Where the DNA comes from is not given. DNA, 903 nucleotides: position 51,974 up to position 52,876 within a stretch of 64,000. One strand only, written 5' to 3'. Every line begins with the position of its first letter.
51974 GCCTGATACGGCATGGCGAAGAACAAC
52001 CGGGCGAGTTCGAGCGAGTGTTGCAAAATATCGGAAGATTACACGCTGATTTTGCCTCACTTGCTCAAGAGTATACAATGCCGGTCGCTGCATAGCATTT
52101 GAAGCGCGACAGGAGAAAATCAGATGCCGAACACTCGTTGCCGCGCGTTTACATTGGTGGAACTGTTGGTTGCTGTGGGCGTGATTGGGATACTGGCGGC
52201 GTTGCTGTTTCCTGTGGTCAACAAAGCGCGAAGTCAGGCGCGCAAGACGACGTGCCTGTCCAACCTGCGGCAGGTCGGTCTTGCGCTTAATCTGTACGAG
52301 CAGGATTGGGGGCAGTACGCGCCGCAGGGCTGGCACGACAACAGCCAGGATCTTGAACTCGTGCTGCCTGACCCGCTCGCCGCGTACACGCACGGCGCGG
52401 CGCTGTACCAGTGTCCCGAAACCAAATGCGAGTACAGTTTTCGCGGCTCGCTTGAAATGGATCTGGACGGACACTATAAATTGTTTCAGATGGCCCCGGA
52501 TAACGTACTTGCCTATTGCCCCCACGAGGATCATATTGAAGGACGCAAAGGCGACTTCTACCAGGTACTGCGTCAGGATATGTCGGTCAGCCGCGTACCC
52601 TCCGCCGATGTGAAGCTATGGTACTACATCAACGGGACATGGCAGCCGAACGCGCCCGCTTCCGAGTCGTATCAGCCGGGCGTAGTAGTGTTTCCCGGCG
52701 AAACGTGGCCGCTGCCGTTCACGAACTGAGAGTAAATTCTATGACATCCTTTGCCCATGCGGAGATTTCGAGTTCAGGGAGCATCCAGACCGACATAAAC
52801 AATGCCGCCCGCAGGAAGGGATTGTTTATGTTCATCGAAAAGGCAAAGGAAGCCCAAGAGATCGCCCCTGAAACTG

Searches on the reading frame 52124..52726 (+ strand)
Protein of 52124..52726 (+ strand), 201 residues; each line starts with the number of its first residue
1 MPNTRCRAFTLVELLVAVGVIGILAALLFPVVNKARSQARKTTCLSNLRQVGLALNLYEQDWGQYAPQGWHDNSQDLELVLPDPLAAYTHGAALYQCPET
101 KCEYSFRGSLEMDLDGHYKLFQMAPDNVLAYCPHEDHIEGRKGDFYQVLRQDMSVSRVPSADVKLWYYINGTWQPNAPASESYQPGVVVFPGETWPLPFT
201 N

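Call 51: search_protein_families(library=ncbifam, proteins=[window:52124-52726:+], max_evalue=0.01)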
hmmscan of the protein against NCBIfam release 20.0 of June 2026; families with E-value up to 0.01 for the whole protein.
window:52124-52726:+ (201 aa): 8 families
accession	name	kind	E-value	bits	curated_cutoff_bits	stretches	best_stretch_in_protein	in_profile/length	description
TIGR01710.1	typeII_sec_gspG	equivalog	6.6e-09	35.9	88.85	1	7-66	1-60/134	type II secretion system major pseudopilin GspG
NF041775.1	typeIV_PilA_Myxo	equivalog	2.1e-06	27.9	400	1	3-50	7-54/214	type IV pilin protein PilA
NF040999.1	pilin_ComGC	equivalog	8.6e-06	25.9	75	1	7-62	2-57/84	competence type IV pilus major pilin ComGC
TIGR02532.1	IV_pilin_GFxxxE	domain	2.2e-05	24.1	16.3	1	7-28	2-23/24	prepilin-type N-terminal cleavage/methylation domain-containing protein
NF041013.1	T4P_ComGE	equivalog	2.7e-05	24.2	49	1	5-41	2-38/83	competence type IV pilus minor pilin ComGE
TIGR02599.1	TIGR02599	subfamily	0.00069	19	256.5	1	8-44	1-37/361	Verru_Chthon cassette protein C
NF007862.0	PRK10574.1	equivalog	0.00091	19.4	138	1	5-49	3-47/145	prepilin peptidase-dependent pilin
TIGR01711.1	gspJ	equivalog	0.0031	17.4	64.85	1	8-74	2-69/192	type II secretion system minor pseudopilin GspJ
